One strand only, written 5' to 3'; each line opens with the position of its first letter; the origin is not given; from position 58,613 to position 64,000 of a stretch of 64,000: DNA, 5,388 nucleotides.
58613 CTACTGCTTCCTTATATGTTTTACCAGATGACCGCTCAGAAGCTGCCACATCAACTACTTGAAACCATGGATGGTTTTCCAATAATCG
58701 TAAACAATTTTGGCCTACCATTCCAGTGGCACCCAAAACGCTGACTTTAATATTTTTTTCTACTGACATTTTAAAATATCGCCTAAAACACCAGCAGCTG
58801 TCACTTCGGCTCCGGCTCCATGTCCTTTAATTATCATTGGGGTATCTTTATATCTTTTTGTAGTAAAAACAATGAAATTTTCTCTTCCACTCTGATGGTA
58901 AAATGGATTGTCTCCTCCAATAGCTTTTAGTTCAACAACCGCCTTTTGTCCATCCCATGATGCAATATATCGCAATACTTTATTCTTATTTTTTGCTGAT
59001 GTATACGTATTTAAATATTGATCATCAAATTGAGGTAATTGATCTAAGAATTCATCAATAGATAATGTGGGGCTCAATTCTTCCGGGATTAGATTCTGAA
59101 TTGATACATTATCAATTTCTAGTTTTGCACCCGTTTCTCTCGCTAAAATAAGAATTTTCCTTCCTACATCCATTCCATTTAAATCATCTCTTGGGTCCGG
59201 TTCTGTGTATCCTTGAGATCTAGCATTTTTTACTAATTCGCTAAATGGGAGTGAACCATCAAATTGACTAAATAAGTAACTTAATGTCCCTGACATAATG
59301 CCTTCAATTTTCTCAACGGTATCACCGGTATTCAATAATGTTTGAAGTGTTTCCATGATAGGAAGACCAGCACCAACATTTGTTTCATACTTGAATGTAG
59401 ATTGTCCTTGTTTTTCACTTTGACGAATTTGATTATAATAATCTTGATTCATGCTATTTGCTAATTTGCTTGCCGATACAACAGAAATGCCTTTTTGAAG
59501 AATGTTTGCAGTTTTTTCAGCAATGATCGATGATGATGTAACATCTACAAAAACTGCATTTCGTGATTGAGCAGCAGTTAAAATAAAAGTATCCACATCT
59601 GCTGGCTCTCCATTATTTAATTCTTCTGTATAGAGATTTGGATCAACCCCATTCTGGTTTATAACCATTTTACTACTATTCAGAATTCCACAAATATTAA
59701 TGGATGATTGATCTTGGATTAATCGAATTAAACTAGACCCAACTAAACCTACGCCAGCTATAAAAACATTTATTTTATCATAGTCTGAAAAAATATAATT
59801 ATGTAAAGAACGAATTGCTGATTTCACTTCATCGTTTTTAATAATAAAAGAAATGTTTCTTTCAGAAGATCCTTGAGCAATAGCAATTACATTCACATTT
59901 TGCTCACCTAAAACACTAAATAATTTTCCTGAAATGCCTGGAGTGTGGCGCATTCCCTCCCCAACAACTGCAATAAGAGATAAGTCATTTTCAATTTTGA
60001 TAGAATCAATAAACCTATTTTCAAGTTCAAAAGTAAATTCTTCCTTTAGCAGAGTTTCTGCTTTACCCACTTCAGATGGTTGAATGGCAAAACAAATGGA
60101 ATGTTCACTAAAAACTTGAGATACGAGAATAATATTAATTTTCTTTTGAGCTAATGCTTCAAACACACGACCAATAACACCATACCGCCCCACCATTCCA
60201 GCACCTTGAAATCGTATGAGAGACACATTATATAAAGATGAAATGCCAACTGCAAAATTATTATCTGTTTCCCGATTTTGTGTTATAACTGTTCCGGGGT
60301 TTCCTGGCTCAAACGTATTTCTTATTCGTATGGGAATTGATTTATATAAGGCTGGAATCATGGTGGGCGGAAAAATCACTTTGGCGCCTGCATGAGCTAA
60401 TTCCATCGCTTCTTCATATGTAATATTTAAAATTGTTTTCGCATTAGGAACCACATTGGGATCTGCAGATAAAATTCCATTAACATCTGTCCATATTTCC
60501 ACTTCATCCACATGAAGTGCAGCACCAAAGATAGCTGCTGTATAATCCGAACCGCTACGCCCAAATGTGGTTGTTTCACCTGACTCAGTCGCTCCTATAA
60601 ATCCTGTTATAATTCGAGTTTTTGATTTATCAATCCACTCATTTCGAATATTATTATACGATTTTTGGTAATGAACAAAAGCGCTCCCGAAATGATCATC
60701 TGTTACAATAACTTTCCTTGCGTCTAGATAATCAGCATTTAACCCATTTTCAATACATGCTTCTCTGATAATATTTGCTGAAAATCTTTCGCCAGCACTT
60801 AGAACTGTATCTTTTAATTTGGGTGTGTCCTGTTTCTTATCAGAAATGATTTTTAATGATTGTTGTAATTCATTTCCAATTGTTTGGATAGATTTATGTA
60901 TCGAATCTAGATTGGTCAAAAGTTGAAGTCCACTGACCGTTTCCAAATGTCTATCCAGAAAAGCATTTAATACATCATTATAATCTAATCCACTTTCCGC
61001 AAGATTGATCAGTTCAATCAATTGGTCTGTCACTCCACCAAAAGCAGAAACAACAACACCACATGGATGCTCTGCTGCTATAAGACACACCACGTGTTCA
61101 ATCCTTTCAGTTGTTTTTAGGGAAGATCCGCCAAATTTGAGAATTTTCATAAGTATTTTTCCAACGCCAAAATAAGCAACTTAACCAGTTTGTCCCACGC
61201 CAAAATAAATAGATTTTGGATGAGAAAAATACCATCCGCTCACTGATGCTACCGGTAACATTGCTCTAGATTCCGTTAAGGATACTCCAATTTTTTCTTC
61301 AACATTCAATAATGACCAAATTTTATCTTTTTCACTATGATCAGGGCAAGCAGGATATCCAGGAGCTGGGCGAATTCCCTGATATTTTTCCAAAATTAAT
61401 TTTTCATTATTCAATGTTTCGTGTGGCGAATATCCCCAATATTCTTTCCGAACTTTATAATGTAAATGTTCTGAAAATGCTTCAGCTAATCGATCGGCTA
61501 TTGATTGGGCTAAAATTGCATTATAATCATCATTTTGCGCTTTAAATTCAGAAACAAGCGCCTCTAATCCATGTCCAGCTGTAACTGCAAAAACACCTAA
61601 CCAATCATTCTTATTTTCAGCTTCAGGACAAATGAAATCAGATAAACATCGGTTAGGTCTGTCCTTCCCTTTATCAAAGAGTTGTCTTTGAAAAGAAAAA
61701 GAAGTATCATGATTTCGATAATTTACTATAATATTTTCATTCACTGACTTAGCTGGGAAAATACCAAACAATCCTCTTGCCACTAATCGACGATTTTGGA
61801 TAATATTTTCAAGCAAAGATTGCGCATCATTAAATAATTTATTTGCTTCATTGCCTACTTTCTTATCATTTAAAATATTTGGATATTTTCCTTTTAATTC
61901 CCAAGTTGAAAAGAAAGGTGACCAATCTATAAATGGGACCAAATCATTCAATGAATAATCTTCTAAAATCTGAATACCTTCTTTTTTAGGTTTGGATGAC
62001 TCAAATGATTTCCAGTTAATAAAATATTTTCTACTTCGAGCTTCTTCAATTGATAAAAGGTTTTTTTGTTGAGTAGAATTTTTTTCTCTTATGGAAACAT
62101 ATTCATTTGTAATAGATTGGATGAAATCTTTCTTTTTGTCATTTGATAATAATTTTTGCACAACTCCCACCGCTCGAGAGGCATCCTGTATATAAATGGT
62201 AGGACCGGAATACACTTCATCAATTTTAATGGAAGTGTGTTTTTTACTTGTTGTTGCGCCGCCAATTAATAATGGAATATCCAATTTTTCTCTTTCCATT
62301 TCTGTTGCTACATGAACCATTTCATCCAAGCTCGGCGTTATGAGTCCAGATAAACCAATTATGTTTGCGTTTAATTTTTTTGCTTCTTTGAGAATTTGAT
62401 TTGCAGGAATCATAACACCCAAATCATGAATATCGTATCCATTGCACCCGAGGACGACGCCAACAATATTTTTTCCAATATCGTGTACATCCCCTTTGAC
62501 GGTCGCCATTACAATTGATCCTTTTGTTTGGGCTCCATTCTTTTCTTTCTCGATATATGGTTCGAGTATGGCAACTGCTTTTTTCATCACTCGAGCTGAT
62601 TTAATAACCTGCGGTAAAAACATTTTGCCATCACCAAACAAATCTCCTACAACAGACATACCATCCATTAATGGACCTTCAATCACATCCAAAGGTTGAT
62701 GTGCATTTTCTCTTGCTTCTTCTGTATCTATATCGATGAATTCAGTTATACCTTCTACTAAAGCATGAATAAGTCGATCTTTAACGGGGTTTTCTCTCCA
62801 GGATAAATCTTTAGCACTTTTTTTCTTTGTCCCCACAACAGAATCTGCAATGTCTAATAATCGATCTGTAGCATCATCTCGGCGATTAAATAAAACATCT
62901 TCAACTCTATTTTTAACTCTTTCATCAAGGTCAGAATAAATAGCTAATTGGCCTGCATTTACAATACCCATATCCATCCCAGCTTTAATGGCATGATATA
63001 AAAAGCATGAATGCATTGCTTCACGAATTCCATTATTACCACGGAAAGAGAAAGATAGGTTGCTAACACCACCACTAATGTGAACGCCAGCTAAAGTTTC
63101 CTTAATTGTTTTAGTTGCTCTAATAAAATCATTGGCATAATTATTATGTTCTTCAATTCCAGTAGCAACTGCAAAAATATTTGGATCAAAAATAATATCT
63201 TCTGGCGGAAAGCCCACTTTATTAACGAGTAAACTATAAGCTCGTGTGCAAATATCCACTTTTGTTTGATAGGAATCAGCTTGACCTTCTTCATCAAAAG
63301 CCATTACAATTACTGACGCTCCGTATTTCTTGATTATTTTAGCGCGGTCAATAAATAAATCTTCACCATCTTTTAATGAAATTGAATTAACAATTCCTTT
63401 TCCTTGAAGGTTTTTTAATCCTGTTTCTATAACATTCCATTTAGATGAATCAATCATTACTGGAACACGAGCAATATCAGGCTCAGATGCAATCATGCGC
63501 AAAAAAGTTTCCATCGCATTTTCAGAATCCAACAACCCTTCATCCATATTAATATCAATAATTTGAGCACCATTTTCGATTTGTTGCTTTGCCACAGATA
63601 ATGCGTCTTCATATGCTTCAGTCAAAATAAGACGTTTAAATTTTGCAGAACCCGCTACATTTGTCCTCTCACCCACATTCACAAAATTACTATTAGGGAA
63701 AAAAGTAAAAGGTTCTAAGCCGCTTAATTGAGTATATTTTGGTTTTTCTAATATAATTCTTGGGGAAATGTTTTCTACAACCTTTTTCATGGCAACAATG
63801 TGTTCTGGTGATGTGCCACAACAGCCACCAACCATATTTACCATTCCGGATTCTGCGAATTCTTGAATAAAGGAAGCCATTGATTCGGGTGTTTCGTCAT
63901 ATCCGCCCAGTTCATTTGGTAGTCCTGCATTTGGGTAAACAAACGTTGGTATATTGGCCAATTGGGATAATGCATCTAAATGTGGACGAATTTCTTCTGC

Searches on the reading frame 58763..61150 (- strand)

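Call 71: search_protein_families(library=pfam, proteins=[window:58763-61150:-], max_evalue=0.0001)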
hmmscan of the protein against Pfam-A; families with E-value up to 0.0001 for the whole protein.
window:58763-61150:- (796 aa): 6 families
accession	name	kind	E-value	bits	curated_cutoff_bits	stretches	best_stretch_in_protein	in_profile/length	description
PF00742.24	Homoserine_dh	-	3.8e-48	164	22.9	1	597-793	1-173/173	Homoserine dehydrogenase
PF00696.33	AA_kinase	-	1.6e-42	146.3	24.9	1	2-278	3-234/234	Amino acid kinase family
PF22468.2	ACT_9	-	9.8e-39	131.4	27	2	393-451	1-59/61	ACT domain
PF03447.22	NAD_binding_3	-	6.7e-16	59.5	24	1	466-589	1-116/116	Homoserine dehydrogenase, NAD binding domain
PF13840.12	ACT_7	-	9.7e-16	57.8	27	1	386-451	2-65/65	ACT domain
PF01842.31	ACT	-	4.9e-12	45.8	27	1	400-440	7-49/66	ACT domain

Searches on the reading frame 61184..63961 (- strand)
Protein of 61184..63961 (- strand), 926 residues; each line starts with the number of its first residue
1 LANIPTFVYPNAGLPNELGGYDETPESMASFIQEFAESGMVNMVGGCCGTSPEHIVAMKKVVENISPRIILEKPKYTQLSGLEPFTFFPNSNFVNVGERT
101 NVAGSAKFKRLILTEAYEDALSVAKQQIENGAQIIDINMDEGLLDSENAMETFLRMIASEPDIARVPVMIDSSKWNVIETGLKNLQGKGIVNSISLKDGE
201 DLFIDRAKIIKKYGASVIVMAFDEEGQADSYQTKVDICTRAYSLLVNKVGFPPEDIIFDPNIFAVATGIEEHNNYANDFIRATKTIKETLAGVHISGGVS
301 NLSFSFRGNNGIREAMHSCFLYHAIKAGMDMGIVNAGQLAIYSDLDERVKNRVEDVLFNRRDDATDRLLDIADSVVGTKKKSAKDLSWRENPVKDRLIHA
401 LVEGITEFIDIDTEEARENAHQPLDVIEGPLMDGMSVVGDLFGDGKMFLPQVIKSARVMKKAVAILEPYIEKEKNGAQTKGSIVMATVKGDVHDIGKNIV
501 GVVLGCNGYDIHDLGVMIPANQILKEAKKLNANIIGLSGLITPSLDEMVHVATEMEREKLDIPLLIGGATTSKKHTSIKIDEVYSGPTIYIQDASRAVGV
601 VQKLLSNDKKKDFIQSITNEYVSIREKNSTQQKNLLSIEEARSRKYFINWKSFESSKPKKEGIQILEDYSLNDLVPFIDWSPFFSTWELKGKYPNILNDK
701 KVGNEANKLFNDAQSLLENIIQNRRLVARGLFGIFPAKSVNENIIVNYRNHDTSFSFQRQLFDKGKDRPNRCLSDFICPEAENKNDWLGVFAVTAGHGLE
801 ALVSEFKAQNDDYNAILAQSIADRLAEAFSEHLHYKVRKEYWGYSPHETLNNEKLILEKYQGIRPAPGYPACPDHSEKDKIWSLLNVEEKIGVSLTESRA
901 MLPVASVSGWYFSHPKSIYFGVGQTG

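Call 71: search_protein_families(library=pfam, proteins=[window:61184-63961:-], max_evalue=0.0001)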
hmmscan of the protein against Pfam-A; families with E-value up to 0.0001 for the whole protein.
window:61184-63961:- (926 aa): 5 families
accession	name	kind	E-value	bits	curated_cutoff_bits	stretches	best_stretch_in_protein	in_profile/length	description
PF02965.22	Met_synt_B12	-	6.2e-110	367.4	25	1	671-924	2-259/273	Vitamin B12 dependent methionine synthase, activation domain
PF00809.28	Pterin_bind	-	1.1e-61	209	25.5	1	97-335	1-244/244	Pterin binding enzyme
PF02607.22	B12-binding_2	-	6e-25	87.7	23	1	394-467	2-74/74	B12 binding domain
PF02310.24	B12-binding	-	1.9e-18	66.9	32.1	1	482-575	2-97/121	B12 binding domain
PF02574.22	S-methyl_trans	-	5.7e-18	66.2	22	1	4-62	225-283/283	Homocysteine S-methyltransferase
